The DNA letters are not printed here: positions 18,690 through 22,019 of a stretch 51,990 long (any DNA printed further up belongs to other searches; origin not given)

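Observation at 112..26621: ECF sigma/anti-sigma-headed 26.5-kb array of secreted giant multidomain proteins: candidate undescribed envelope system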

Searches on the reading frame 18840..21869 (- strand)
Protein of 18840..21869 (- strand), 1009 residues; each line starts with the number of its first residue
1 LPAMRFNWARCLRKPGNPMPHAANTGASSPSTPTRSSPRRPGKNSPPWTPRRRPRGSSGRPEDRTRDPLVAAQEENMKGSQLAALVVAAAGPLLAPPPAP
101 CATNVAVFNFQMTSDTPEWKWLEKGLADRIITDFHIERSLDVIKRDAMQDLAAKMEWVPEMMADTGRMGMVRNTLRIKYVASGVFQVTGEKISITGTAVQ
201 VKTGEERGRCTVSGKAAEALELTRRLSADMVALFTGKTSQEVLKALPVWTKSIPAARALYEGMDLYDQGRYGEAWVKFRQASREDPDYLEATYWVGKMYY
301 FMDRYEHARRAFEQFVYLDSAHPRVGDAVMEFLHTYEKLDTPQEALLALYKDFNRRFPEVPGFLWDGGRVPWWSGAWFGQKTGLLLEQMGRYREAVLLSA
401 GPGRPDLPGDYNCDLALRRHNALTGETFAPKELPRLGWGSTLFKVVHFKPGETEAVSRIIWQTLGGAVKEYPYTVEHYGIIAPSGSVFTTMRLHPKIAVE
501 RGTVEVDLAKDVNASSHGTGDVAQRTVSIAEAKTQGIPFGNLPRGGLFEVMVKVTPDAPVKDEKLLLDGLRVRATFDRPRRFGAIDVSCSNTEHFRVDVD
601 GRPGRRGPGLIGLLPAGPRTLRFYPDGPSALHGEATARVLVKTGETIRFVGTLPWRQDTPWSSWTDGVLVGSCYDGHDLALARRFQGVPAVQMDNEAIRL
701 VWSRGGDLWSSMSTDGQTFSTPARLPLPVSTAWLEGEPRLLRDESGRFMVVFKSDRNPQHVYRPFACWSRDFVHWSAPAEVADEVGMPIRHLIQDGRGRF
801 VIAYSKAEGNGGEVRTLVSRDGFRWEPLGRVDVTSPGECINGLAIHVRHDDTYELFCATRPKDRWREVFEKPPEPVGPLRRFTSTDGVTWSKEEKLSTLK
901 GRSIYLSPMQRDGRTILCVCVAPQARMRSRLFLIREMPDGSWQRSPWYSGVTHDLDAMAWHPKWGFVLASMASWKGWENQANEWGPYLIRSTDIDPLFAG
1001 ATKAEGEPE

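Call 4: search_protein_families(library=pfam, proteins=[window:18840-21869:-], max_evalue=0.01)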
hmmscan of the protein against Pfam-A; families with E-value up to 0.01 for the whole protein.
window:18840-21869:- (1009 aa): 5 families
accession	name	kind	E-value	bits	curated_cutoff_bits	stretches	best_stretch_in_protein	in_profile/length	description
PF07719.23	TPR_2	-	8.2e-05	22.9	27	0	291-319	3-31/34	Tetratricopeptide repeat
PF13414.12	TPR_11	-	0.00013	22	26.8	1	265-300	4-39/42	TPR repeat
PF14559.12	TPR_19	-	0.00036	21.2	25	1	265-314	1-50/68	Tetratricopeptide repeat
PF13432.12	TPR_16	-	0.0027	18.6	32.7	0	261-319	3-61/65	Tetratricopeptide repeat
PF13181.12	TPR_8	-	0.0066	17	25.7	0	293-322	5-34/34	Tetratricopeptide repeat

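Call 8: search_protein_families(library=ncbifam, proteins=[window:18840-21869:-], max_evalue=0.1)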
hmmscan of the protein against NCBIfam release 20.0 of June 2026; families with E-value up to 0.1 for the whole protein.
window:18840-21869:- (1009 aa): 5 families
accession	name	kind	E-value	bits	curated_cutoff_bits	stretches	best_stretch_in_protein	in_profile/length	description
TIGR02795.1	tol_pal_ybgF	equivalog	4.6e-08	33.7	90.1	1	262-359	9-108/119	tol-pal system protein YbgF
TIGR02552.1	LcrH_SycD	equivalog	0.004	16.9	104.8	1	261-349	24-109/136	SycD/LcrH family type III secretion system chaperone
TIGR02917.1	PEP_TPR_lipo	equivalog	0.046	11.6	312.2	1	260-316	266-322/899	XrtA/PEP-CTERM system TPR-repeat protein PrsT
TIGR04510.1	mod_pep_cyc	subfamily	0.069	11.6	400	1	247-315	389-458/814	putative peptide modification system cyclase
TIGR00540.1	TPR_hemY_coli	hypoth_equivalog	0.087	11.6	142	0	280-345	317-378/385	heme biosynthesis-associated TPR protein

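Call 12: find_homologous_proteins(query=window:18840-21641:-, max_evalue=0.00001)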
Query window:18840-21641:- (933 aa): 117 proteins with E <= 0.00001 among 8000 candidates.
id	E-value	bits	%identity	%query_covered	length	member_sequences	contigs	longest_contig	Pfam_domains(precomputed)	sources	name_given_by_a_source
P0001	0.0e+0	2199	100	100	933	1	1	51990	PF13088.13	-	-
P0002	3.0e-225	769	45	99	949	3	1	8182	-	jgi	jgi:TolB-like protein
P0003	1.5e-221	756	43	97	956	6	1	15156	PF13414.13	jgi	-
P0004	2.7e-216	739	42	99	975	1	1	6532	-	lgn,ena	-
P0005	1.2e-214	733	43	97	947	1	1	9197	-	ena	-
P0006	7.0e-209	714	43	99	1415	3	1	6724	PF22847.3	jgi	-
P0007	1.0e-208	714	43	99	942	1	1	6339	PF13414.13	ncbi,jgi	ncbi:MAG: hypothetical protein ACYTF6_11445 [Planctomycetota bacterium]|jgi:TolB-like protein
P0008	2.8e-206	706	42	96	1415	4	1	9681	-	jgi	-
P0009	2.1e-204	700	43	97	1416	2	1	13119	-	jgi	jgi:TolB-like protein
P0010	1.7e-201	690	42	98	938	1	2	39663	PF13088.13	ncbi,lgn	-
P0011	8.3e-200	684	40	97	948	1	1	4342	-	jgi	-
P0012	2.1e-199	683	43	99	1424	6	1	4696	PF22847.3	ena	-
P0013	1.4e-198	680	39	98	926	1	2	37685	PF14559.13,PF13088.13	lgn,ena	-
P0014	7.2e-198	678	43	96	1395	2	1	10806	-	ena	-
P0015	8.1e-197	674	40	96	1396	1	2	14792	-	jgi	jgi:TolB-like protein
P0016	1.9e-196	673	41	98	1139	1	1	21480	PF06452.17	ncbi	-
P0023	1.8e-192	660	40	98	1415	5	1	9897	PF22847.3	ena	-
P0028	1.1e-190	654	40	96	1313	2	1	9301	PF22847.3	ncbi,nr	ncbi:MAG: hypothetical protein NTY65_10090 [Planctomycetota bacterium]|nr:hypothetical protein [Plan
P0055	7.3e-180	618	40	96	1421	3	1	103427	PF13432.13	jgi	jgi:TolB-like protein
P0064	3.7e-177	609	38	97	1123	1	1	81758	PF13606.13,PF13857.13,PF12796.14,PF00023.37,PF13637.13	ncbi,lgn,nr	ncbi:MAG: ankyrin repeat domain-containing protein [Planctomycetes bacterium]|nr:ankyrin repeat doma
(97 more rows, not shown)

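Call 14: find_related_loci(query=A1, collection=genome_contigs, flank=10000)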
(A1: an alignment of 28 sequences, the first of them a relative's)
Query A1 (933 aa) in genome_contigs; peptide patterns used: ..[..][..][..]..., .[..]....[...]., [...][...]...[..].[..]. (x = any residue, [..] = any of these).
110 stretches matched a pattern; 32 encode a relative of the query (tblastn E <= 1e-3); 26 distinct loci.
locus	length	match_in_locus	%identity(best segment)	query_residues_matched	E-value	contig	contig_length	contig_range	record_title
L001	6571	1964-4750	43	22-930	0e+0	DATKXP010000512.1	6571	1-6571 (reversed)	MAG TPA_asm: Phycisphaerae bacterium isolate SMAG_U14195 k141_1216821, whole genome shotgun sequence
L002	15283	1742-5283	44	27-932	0e+0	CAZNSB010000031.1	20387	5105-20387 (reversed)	MAG TPA_asm: uncultured Planctomycetaceae bacterium isolate SRP068000_co1_132 genome assembly, contig: NODE_3582_length_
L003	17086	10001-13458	42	27-914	0e+0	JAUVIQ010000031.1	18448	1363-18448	MAG: Planctomycetales bacterium isolate CSMAG_432 CSMAG_432_k127_4338748_length_18448_cov_16.0000, whole genome shotgun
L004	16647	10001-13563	42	17-932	0e+0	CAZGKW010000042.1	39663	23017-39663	MAG TPA_asm: uncultured Anaerolineales bacterium isolate binchicken_co17_275 genome assembly, contig: NODE_2940_length_3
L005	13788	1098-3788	41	23-922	0e+0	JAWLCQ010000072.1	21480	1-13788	MAG: Phycisphaerae bacterium isolate 15dZY3.bin.65 NODE_2857_length_21480_cov_6.451429, whole genome shotgun sequence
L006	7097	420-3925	40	17-921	0e+0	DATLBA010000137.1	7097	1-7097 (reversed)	MAG TPA_asm: Phycisphaerae bacterium isolate SMAG_U14286 k141_3809905, whole genome shotgun sequence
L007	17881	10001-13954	41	9-921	0e+0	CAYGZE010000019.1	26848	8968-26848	MAG TPA_asm: uncultured Anaerolineales bacterium isolate ERP119294_co1_415 genome assembly, contig: NODE_2059_length_268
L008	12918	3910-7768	39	10-925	0e+0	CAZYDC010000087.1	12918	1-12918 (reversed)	MAG TPA_asm: uncultured Planctomycetaceae bacterium isolate binchicken_co3_550 genome assembly, contig: NODE_15693_lengt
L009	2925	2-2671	39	33-922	0e+0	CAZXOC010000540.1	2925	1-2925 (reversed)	MAG TPA_asm: uncultured Planctomycetaceae bacterium isolate SRP068000_co1_356 genome assembly, contig: NODE_95667_length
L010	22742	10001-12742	39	2-922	0e+0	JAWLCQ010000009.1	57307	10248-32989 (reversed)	MAG: Phycisphaerae bacterium isolate 15dZY3.bin.65 NODE_857_length_57307_cov_6.256101, whole genome shotgun sequence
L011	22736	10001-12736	41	6-922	0e+0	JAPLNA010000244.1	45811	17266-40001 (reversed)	MAG: Planctomycetota bacterium isolate LacPavin_0419_WC90_MAG_66_8 LacPavin_0419_WC90_scaffold_84781, whole genome shotg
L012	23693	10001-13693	40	2-921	0e+0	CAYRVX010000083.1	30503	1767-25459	MAG TPA_asm: uncultured Planctomycetaceae bacterium isolate SRP068000_co1_610 genome assembly, contig: NODE_1674_length_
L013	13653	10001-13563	43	1-929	1e-170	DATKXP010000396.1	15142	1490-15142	MAG TPA_asm: Phycisphaerae bacterium isolate SMAG_U14195 k141_2883153, whole genome shotgun sequence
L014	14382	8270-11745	38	17-921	1e-168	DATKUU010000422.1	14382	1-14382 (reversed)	MAG TPA_asm: Phycisphaerae bacterium isolate SMAG_U14115 k141_548077, whole genome shotgun sequence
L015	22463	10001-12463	41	22-784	8e-167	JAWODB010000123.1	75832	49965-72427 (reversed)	MAG: Phycisphaerae bacterium isolate BLK5-1.bin.98 k191_776395, whole genome shotgun sequence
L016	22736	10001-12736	37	27-927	1e-165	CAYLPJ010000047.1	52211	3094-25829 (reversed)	MAG TPA_asm: uncultured Planctomycetaceae bacterium isolate SRP141376_co2_254 genome assembly, contig: NODE_1560_length_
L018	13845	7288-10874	35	22-920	2e-156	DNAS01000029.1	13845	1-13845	MAG TPA_asm: Phycisphaerales bacterium isolate UBA12270 contig_7765, whole genome shotgun sequence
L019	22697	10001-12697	36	9-930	9e-150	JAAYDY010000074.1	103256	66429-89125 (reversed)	MAG: Phycisphaerae bacterium isolate AS06rmzACSIP_597 440742_AS06, whole genome shotgun sequence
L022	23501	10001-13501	37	27-893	2e-166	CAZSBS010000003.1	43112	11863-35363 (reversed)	MAG TPA_asm: uncultured Planctomycetaceae bacterium isolate SRP178699_co1_604 genome assembly, contig: NODE_818_length_4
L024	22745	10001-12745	29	8-920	5e-97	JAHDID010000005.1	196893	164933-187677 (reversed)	MAG: Verrucomicrobia bacterium isolate MAG-85 RZ_156, whole genome shotgun sequence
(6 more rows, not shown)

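Call 19: search_solved_structures(query=A1, max_evalue=1)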
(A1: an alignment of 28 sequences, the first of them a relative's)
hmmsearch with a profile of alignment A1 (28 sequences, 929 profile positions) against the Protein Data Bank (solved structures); distinct sequences matched with E-value up to 1: 18.
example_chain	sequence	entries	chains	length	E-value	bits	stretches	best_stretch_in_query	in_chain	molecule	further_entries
2kck_A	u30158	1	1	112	0.00013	23.7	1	188-240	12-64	TPR repeat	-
2pl2_A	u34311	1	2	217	0.00025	22.8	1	189-224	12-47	Hypothetical conserved protein TTC0263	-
3qky_A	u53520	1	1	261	0.00041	22.1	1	190-368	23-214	Outer membrane assembly lipoprotein YfiO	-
6vl6_A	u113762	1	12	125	0.00053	21.7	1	192-268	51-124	T33_dn2A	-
5efr_A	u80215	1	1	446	0.0023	19.6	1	190-368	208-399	BamA-BamD fusion Protein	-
6vfj_B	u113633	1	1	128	0.0038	18.9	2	192-260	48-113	I53_dn5B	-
8ump_A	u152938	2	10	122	0.0076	17.9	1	193-247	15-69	T33-ml35-redesigned-TPR-domain-fold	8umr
6vfh_A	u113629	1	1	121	0.0088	17.7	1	192-247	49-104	T33_dn10A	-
7fip_A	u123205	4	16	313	0.03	15.9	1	642-762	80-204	Beta-1,2-mannobiose phosphorylase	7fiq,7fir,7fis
1na3_A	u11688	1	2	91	0.035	15.7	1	189-247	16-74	designed protein CTPR2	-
6v8e_A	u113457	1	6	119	0.069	14.7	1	193-247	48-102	Designed protein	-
6vl6_B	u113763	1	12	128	0.069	14.7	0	193-243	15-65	T33_dn2B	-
6vfi_B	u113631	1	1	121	0.091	14.3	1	193-246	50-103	O43_dn18B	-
5hrz_A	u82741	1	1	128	0.14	13.7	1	189-247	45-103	TPR domain protein 1na0C3_3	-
8ur5_A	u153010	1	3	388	0.15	13.6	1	193-246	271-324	Trimer head HA,Hemagglutinin HA1 chain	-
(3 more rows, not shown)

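Call 38: find_encoding_contigs(protein=P0055, flank=10000, max_places=2)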
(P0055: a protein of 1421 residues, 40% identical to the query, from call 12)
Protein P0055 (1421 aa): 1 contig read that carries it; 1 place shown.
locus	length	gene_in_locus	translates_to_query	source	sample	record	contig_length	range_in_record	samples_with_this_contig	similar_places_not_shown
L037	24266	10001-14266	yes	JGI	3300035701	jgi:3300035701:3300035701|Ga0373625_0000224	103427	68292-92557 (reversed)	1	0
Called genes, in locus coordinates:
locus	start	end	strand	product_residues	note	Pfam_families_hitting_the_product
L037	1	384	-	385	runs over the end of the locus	PF11231:DUF3034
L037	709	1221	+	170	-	PF04542:Sigma70_r2, PF08281:Sigma70_r4_2, PF04545:Sigma70_r4 (weak)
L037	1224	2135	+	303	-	-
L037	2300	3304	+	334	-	-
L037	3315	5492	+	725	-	PF03783:CsgG, PF13181:TPR_8 (faint), PF07719:TPR_2 (faint), PF13174:TPR_6 (faint), PF13428:TPR_14 (faint), PF13371:TPR_9 (weak), PF13414:TPR_11 (weak), PF13432:TPR_16, +2 more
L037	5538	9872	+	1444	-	-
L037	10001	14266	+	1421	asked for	PF13432:TPR_16 (faint)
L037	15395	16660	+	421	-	PF00589:Phage_integrase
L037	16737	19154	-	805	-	-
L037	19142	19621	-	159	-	-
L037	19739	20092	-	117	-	-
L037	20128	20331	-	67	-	PF13560:HTH_31 (faint), PF01381:HTH_3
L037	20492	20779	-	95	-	PF12728:HTH_17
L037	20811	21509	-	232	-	-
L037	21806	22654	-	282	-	-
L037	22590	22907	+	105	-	-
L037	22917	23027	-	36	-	-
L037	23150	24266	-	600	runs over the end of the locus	-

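Call 40: find_encoding_contigs(protein=P0064, flank=10000, max_places=2)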
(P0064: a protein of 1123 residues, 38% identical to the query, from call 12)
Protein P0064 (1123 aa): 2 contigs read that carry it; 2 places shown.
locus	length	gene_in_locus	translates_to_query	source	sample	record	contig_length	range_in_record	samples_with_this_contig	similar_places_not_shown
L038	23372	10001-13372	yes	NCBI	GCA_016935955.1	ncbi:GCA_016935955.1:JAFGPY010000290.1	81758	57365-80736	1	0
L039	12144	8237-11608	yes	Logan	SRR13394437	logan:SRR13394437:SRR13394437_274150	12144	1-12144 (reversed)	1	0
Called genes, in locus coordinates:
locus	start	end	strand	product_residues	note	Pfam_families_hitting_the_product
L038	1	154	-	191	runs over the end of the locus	PF00881:Nitroreductase, PF14512:TM1586_NiRdase (faint), PF00881:Nitroreductase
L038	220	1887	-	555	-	PF00749:tRNA-synt_1c, PF03950:tRNA-synt_1c_C, PF20974:tRNA-synt_1c_C2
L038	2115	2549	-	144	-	-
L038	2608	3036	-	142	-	-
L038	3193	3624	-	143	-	-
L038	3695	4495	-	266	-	PF02585:PIG-L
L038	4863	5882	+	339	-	PF03783:CsgG, PF13432:TPR_16 (weak)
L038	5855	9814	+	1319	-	PF14559:TPR_19 (weak)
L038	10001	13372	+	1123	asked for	PF12796:Ank_2, PF13637:Ank_4 (weak), PF00023:Ank (weak), PF12796:Ank_2, PF13637:Ank_4, PF00023:Ank, PF13637:Ank_4, PF13857:Ank_5, +3 more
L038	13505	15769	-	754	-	PF02838:Glyco_hydro_20b (faint), PF03648:Glyco_hydro_67N, PF16126:DUF4838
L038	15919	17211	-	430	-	-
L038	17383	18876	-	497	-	-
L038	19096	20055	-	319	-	PF02558:ApbA, PF08546:ApbA_C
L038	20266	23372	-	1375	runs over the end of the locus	PF18911:PKD_4, PF22352:K319L-like_PKD, PF18911:PKD_4, PF22352:K319L-like_PKD, PF22352:K319L-like_PKD, PF18911:PKD_4, PF22352:K319L-like_PKD, PF05048:NosD, +7 more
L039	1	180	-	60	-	?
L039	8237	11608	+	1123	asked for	PF12796:Ank_2, PF13637:Ank_4 (weak), PF00023:Ank (weak), PF12796:Ank_2, PF13637:Ank_4, PF00023:Ank, PF13637:Ank_4, PF13857:Ank_5, +3 more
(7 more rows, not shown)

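Call 43: predict_structure(alignment_id=A1)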
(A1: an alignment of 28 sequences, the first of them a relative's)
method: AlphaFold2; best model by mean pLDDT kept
length: 933 residues; sequences in the alignment: 28
mean_pLDDT: 84.1   pTM: 0.83
mean pLDDT of the five models: 84.1, 82.9, 81.0, 80.7, 79.9
residues with pLDDT >= 90: 470; 70-90: 314; 50-70: 95; < 50: 54
segments of 3 or more residues with pLDDT < 50: 18-24, 289-292, 326-334, 361-366, 387-389, 438-442, 789-795, 901-904, 929-933
pLDDT, mean of each block of 10 residues (from residue 1): 59 56 65 93 91 86 74 78 85 83 93 95 90 95 94 92 91 90 90 83 95 91 88 90 80 90 89 91 68 64 86 89 54 56 90 68 55 93 60 72 90 95 91 68 73 95 92 90 73 93 93 91 92 92 95 89 97 95 93 87 70 94 92 94 92 86 93 91 79 92 74 83 91 73 90 85 88 95 72 49 93 94 84 95 79 88 94 85 96 82 64 95 69 34
secondary structure, 60 per line:
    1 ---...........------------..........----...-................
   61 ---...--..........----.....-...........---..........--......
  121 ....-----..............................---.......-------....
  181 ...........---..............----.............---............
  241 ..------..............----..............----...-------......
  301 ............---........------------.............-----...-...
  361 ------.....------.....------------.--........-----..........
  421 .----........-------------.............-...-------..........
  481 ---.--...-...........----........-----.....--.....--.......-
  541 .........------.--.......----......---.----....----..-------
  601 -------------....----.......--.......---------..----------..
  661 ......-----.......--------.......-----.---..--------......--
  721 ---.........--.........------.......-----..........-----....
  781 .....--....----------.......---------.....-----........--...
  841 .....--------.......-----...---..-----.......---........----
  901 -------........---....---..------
elements in order (helices of 4 or more, strands of 3 or more residues): H4-14 E27-36 H45-60 E64-66 H69-78 H83-87 H89-99 E103-112 E115-124 E130-139 H140-159 H163-169 H177-191 H195-208 H213-225 H229-242 H249-262 H267-280 E285-287 E295-297 H298-312 H316-323 H336-348 E367-371 E378-382 E398-405 E411-421 E426-433 E447-452 H453-459 E461-463 E471-480 E491-501 E506-513 E519-523 E526-530 E533-539 E541-549 E559-565 E570-575 H584-587 E614-617 E622-628 E631-637 E659-666 E672-678 E687-693 E713-718 E724-732 E735-743 E750-756 E762-771 E777-785 H788-791 E802-808 E818-822 E828-835 E838-845 E854-860 E866-868 E879-885 E889-896 E908-915 H919-922
